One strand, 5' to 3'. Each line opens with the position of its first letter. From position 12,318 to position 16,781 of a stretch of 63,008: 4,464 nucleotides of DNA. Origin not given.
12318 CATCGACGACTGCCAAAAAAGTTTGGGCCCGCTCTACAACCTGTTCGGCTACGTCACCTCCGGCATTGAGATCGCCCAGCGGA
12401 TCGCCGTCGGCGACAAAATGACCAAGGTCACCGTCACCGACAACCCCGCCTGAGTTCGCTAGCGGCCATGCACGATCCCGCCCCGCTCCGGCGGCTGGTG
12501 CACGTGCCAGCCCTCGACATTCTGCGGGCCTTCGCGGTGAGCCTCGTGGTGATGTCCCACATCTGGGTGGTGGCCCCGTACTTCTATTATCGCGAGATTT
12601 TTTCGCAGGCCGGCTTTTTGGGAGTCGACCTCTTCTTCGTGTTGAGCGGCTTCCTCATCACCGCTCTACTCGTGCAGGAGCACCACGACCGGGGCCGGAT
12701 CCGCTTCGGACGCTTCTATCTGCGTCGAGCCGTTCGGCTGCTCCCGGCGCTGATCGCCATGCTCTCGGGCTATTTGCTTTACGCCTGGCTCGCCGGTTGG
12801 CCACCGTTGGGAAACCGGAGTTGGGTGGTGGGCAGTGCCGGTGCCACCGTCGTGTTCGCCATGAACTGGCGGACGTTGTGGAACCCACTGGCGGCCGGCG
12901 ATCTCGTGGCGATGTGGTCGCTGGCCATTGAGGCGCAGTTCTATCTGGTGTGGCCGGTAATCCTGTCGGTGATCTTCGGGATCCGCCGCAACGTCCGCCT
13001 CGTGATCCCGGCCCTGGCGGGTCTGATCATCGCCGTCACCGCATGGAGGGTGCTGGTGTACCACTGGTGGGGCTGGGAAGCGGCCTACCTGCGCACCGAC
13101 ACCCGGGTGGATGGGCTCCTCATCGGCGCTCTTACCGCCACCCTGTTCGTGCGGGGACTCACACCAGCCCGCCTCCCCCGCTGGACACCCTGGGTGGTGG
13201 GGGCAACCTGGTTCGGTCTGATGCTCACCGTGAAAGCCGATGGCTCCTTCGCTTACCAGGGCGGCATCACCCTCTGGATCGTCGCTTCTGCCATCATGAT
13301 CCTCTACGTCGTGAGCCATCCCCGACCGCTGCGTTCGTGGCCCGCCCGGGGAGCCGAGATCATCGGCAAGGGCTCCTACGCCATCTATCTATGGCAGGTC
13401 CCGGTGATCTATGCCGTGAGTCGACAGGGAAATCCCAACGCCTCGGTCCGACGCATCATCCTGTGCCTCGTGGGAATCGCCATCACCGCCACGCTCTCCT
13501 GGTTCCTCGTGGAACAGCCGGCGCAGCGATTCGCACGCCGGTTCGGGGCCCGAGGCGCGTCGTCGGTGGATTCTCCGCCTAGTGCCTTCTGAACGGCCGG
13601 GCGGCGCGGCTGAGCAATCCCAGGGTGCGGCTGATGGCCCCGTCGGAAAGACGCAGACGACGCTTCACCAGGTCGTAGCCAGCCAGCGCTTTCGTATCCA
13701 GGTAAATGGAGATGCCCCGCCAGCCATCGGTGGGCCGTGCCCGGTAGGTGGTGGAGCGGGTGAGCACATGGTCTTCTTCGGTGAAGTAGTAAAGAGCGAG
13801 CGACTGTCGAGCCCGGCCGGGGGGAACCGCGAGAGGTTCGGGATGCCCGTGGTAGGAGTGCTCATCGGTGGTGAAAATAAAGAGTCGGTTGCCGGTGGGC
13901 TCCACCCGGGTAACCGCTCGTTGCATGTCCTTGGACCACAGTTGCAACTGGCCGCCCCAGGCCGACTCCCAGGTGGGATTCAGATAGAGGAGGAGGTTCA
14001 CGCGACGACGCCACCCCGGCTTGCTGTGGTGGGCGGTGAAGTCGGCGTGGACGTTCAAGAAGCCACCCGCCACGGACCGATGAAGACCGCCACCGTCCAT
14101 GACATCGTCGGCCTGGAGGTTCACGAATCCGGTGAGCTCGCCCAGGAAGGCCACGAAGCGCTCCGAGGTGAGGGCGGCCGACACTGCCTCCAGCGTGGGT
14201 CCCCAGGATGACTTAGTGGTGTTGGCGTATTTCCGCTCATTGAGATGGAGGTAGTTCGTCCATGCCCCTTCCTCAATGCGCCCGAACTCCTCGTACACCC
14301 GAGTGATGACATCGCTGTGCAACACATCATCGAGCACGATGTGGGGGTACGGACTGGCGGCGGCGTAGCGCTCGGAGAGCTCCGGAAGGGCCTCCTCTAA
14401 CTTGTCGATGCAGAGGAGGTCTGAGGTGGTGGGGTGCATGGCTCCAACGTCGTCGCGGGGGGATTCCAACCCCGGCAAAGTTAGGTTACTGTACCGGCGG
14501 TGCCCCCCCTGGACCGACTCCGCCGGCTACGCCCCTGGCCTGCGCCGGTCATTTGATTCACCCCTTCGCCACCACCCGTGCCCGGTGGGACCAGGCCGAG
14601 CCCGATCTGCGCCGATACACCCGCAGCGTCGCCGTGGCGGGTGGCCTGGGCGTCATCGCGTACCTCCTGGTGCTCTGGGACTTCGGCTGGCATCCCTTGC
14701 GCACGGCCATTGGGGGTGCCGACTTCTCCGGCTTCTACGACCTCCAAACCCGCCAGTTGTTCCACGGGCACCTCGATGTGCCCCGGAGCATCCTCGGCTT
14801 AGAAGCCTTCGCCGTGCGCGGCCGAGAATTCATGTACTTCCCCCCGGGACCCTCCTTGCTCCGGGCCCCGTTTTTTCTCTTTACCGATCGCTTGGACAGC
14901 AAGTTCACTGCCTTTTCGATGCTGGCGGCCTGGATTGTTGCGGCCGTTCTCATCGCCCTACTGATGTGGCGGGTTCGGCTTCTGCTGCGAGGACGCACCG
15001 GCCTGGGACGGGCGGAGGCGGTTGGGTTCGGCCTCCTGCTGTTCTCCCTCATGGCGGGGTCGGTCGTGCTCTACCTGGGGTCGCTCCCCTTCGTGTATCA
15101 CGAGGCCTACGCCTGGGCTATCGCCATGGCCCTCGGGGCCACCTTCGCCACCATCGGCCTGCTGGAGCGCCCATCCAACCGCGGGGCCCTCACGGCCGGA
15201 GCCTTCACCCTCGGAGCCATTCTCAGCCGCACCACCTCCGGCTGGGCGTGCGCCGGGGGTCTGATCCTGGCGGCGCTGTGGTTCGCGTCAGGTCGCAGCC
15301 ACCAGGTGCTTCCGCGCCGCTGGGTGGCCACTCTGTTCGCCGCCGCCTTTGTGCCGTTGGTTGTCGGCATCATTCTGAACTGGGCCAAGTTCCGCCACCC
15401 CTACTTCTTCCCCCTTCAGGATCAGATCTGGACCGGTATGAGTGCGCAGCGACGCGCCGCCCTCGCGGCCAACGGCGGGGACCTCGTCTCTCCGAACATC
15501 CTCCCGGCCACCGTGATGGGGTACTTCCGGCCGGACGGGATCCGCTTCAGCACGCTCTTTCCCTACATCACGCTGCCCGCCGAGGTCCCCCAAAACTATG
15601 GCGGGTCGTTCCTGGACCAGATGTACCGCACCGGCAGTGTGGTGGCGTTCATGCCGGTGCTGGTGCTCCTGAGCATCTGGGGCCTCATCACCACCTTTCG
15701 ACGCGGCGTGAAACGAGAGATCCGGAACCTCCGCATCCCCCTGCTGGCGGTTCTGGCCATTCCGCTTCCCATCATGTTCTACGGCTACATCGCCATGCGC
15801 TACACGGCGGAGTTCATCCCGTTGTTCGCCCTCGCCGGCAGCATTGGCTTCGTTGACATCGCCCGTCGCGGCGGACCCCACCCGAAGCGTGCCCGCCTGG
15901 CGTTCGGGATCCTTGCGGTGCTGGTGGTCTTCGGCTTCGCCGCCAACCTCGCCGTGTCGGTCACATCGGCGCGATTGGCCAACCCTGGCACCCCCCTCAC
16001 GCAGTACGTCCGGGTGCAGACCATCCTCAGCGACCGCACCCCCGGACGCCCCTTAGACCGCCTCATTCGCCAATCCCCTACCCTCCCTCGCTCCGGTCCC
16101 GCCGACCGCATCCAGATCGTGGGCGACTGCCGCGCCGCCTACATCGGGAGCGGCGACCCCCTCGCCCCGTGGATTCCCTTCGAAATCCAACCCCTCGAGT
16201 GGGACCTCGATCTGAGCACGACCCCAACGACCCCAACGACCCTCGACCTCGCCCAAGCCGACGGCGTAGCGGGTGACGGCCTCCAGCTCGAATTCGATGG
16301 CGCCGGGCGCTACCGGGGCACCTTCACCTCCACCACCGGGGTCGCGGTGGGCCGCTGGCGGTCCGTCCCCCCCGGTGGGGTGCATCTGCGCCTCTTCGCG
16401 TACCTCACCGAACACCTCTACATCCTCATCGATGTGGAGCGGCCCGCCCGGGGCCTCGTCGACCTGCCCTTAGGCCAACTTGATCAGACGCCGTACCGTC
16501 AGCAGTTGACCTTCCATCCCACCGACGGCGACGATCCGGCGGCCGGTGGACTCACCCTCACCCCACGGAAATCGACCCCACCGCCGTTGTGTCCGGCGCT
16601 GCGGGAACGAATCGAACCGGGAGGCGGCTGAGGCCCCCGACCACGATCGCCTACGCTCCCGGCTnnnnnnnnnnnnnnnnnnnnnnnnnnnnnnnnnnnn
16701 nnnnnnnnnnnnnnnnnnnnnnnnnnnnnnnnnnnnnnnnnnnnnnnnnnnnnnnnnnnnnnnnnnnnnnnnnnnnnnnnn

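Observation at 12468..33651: Large extracytoplasmic glycan-assembly cluster built around five GT-C-type membrane proteins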

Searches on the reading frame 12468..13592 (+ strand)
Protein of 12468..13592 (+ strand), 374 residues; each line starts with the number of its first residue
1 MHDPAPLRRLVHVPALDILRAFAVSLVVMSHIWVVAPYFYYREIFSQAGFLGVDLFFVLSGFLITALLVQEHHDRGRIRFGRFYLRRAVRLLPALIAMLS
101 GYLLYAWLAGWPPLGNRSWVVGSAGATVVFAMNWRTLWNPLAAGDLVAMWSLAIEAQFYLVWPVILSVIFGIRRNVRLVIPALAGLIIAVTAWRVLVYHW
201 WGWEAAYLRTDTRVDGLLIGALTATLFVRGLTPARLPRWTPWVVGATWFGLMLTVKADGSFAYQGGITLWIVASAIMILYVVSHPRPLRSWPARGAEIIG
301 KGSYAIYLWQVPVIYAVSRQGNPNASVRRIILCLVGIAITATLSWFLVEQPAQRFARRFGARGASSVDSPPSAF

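Call 3: search_protein_families(library=pfam, proteins=[window:12468-13592:+], max_evalue=0.01)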
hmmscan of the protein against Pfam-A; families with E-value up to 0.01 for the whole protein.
window:12468-13592:+ (374 aa): 1 family
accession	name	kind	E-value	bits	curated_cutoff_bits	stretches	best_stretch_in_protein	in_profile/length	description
PF01757.29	Acyl_transf_3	-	3.5e-29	102.3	31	1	14-345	2-322/326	Acyltransferase domain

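Call 80: search_protein_families(library=ncbifam, proteins=[window:12468-13592:+], max_evalue=0.00001)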
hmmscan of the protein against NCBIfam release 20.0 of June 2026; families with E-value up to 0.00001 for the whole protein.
window:12468-13592:+ (374 aa): 0 families

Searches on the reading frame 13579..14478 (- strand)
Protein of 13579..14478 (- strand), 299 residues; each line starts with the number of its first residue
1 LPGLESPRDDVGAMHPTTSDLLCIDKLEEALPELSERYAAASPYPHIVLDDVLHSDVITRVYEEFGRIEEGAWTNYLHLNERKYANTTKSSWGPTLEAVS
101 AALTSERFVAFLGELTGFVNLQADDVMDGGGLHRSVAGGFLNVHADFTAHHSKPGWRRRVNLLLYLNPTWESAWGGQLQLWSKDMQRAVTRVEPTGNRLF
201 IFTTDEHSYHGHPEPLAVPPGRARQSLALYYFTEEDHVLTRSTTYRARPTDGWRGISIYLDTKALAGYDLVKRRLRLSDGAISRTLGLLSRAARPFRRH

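Call 3: search_protein_families(library=pfam, proteins=[window:13579-14478:-], max_evalue=0.01)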
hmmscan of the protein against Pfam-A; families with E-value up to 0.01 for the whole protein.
window:13579-14478:- (299 aa): 2 families
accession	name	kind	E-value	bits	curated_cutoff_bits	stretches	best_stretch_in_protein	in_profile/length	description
PF13640.12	2OG-FeII_Oxy_3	-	1.3e-16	61.7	27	1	132-231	3-97/98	2OG-Fe(II) oxygenase superfamily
PF13661.12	2OG-FeII_Oxy_4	-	1e-10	42.4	27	1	140-211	11-80/98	2OG-Fe(II) oxygenase superfamily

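Call 80: search_protein_families(library=ncbifam, proteins=[window:13579-14478:-], max_evalue=0.00001)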
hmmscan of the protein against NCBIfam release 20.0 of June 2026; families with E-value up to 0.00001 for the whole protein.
window:13579-14478:- (299 aa): 1 family
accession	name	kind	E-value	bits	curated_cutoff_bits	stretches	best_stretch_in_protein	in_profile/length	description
NF041706.1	2OG_matur_YhhC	equivalog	1.9e-06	27.7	150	1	41-211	4-164/182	cyclophane-containing peptide 2OG-Fe(II) oxygenase YhhC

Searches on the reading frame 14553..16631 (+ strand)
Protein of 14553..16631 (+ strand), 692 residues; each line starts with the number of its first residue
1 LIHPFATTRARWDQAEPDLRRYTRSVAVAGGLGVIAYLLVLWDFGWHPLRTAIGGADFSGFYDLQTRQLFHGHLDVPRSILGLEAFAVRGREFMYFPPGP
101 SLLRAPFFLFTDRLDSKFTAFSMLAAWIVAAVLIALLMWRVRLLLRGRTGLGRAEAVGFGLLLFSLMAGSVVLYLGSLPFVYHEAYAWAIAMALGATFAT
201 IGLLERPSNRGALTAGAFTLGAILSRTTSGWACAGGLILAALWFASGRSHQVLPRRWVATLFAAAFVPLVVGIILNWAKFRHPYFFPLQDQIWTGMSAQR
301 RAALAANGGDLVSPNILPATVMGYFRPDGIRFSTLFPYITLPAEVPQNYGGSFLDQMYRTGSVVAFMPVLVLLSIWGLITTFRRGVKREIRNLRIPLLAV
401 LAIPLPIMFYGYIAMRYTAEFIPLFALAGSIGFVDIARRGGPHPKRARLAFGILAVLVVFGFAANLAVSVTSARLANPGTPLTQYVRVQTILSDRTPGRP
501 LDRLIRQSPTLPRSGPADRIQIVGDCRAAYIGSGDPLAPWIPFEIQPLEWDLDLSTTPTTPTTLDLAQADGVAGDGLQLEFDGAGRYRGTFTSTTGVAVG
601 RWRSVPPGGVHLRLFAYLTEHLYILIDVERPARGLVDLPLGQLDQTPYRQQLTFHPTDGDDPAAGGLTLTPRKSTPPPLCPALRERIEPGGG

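Call 3: search_protein_families(library=pfam, proteins=[window:14553-16631:+], max_evalue=0.01)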
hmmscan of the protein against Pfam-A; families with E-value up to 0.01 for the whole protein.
window:14553-16631:+ (692 aa): 0 families

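Call 9: search_protein_families(library=ncbifam, proteins=[window:14553-16631:+], max_evalue=0.01)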
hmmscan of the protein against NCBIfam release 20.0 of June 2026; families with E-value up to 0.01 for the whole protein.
window:14553-16631:+ (692 aa): 0 families

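Call 16: search_solved_structures(query=window:14553-16631:+, max_evalue=10)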
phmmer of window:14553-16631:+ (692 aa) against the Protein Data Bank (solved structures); distinct sequences matched with E-value up to 10: 0.

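Call 20: find_homologous_proteins(query=window:14553-16631:+, max_evalue=0.001)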
Query window:14553-16631:+ (692 aa): 226 proteins with E <= 0.001 among 8000 candidates; the best 120 are listed.
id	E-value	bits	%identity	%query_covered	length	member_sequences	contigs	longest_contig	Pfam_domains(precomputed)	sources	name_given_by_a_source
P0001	0.0e+0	1560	100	100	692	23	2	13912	-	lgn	-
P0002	0.0e+0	1395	89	100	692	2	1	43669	-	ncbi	-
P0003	0.0e+0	1106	71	100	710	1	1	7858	-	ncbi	-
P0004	0.0e+0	1105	71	99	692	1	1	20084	-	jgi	jgi:hypothetical protein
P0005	0.0e+0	1104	71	99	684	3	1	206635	-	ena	-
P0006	0.0e+0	1102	69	100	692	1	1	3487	-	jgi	jgi:hypothetical protein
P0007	0.0e+0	1101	70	99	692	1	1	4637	-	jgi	-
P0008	0.0e+0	1091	70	100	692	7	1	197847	-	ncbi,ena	-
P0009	0.0e+0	1078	69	100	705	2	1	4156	-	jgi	jgi:hypothetical protein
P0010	0.0e+0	1072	70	99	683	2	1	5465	-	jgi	-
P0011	1.2e-227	776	55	99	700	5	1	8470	-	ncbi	ncbi:MAG: hypothetical protein ACSLFP_14680 [Acidimicrobiales bacterium]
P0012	1.7e-226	772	55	94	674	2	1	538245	-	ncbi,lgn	-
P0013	4.0e-225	767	53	100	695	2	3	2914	-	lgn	-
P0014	2.1e-223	762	56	91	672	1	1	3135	-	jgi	jgi:hypothetical protein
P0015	2.9e-222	758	53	98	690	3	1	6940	-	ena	-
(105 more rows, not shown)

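Call 28: search_solved_structures(query=A1, max_evalue=10)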
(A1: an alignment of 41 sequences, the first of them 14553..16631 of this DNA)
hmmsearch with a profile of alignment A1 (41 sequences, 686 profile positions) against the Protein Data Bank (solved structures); distinct sequences matched with E-value up to 10: 6.
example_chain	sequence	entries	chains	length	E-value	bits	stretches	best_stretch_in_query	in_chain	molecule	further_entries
7ram_B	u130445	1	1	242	0.66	11.2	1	365-406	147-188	Envelope glycoprotein L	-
7m30_B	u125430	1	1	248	0.68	11.1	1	365-406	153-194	Envelope glycoprotein L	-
8tco_B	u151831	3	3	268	0.76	11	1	365-406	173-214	Envelope glycoprotein L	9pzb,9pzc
44ab_B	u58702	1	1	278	0.86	10.8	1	365-406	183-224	gL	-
5vob_B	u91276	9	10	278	0.87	10.8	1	365-406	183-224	Envelope glycoprotein L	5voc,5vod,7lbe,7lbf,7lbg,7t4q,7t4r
4y0c_B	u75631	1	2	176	1.2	10.3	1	340-375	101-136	Clp protease-related protein At4g12060, chloroplastic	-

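Call 35: predict_structure(alignment_id=A1)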
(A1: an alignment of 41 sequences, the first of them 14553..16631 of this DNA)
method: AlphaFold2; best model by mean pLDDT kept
length: 692 residues; sequences in the alignment: 41
mean_pLDDT: 90.1   pTM: 0.91
mean pLDDT of the five models: 90.1, 89.2, 87.9, 87.5, 85.7
residues with pLDDT >= 90: 473; 70-90: 188; 50-70: 25; < 50: 6
segments of 3 or more residues with pLDDT < 50: 690-692
pLDDT, mean of each block of 10 residues (from residue 1): 51 78 97 97 89 75 93 91 86 92 92 87 97 98 91 95 98 94 96 98 93 98 95 97 89 88 97 93 79 77 78 87 92 94 87 80 96 98 90 96 92 89 98 95 89 97 97 91 95 94 95 94 96 91 96 87 92 90 93 88 88 93 92 88 78 82 73 92 83 35
secondary structure, 60 per line:
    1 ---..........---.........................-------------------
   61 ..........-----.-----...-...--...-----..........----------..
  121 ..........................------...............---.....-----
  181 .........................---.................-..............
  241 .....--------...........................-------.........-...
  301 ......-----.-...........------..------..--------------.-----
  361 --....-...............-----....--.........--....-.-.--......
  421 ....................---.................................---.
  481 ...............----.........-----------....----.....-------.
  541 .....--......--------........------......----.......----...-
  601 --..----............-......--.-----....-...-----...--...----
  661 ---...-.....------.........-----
elements in order (helices of 4 or more, strands of 3 or more residues): H4-13 H17-41 H61-70 E86-88 E91-93 H99-108 H119-146 H153-167 H171-175 H181-205 H209-225 H227-245 H254-280 H292-296 H298-306 H314-324 H363-366 H368-382 H388-391 H394-402 H405-408 H415-440 H444-476 H480-495 H500-504 E505-508 E520-523 E528-532 E540-545 E548-553 E562-569 E576-581 E586-592 E597-599 E609-617 E622-627 E636-639 E641-643 E649-651 E654-656 E668-672 H679-687

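Call 38: fold_search(model_id=the predicted structure, library=pdb)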
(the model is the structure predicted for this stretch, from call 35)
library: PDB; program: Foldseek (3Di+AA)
matches with E <= 10: 532; with E <= 0.001: 13
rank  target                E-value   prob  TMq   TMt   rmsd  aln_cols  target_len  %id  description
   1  7e9s_A                4.8e-06  1.00  0.36  0.30  13.8       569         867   14  Archaeal oligosaccharyltransferase AglB from Archaeoglobus fulgidus in complex with an inhibitory peptide and a dolich (released 2021-09-08)
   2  3wak                  8.3e-06  1.00  0.36  0.30  14.4       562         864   16  Crystal structure of the Archaeoglobus fulgidus oligosaccharyltransferase (O29867_ARCFU) in the apo form (released 2013-10-30)
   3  6gxc_A                3.8e-05  1.00  0.36  0.35  12.8       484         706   13  Bacterial oligosaccharyltransferase PglB in complex with an inhibitory peptide and a reactive lipid-linked oligosaccha (released 2018-11-14)
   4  5ogl_A                4.9e-05  1.00  0.35  0.35  12.9       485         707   12  Structure of bacterial oligosaccharyltransferase PglB in complex with an acceptor peptide and an lipid-linked oligosac (released 2017-10-25)
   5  5gmy_A                5.1e-05  1.00  0.38  0.32  14.8       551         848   15  Crystal structure of the Archaeoglobus fulgidus oligosaccharyltransferase (O29867_ARCFU) tethered with an acceptor pep (released 2017-02-01)
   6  8b6l_I                8.1e-05  1.00  0.37  0.37  14.6       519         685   11  Subtomogram average of the human Sec61-TRAP-OSTA-translocon (released 2022-12-07)
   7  8pn9_A                1.3e-04  1.00  0.39  0.41  11.8       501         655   12  Structure of human oligosaccharyltransferase OST-A complex bound to NGI-1 (released 2024-05-08)
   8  9n9j_I                1.8e-04  1.00  0.38  0.37  14.2       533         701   12  Structure of a GRP94 folding intermediate engaged with a CCDC134- and FKBP11-bound secretory translocon (released 2025-11-19)
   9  9i5k_A                2.5e-04  1.00  0.39  0.51   8.4       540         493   12  Structure of the Chaetomium thermophilum Pmt4 homodimer (C2 symmetry) (released 2025-12-24)
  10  3rce_A                2.7e-04  1.00  0.36  0.36  12.6       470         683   12  Bacterial oligosaccharyltransferase PglB (released 2011-06-15)
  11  8if8_B                4.6e-04  1.00  0.32  0.35  17.3       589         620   15  Arabinosyltransferase AftA (released 2023-05-31)
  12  8if8_C                6.1e-04  1.00  0.33  0.37  16.4       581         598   16  Arabinosyltransferase AftA (released 2023-05-31)
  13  6s7t_A                6.4e-04  1.00  0.27  0.26  13.6       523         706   13  Cryo-EM structure of human oligosaccharyltransferase complex OST-B (released 2019-12-18)
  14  9s6t_A                1.2e-03  1.00  0.34  0.45  10.1       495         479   13  Ternary cryo-EM structure of chicken ALG12 with Dol25-PP-GlcNAc2Man7, Dol25-P-Man, and Fab (released 2026-03-18)
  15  8age_A                2.8e-03  1.00  0.36  0.38  12.6       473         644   12  Structure of yeast oligosaccharylransferase complex with acceptor peptide bound (released 2022-12-07)
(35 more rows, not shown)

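Call 89: search_protein_families(library=pfam, alignment_id=A1, max_evalue=0.05)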
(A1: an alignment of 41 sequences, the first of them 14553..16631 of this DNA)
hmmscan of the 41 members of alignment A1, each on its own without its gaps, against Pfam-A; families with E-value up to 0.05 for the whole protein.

A. member 1, window:14553-16631:+ (692 aa): 0 families

B. families by the number of members that match (of 41 scanned): 6 families
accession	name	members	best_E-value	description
PF19529.4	DUF6057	2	0.0012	Family of unknown function (DUF6057)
PF00394.28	Cu-oxidase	1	0.00025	Multicopper oxidase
PF04932.20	Wzy_C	1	0.0041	O-Antigen ligase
PF09852.15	DUF2079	1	0.027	Predicted membrane protein (DUF2079)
PF19144.5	DUF5826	1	0.034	Family of unknown function (DUF5826)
PF01835.25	MG2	1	0.049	MG2 domain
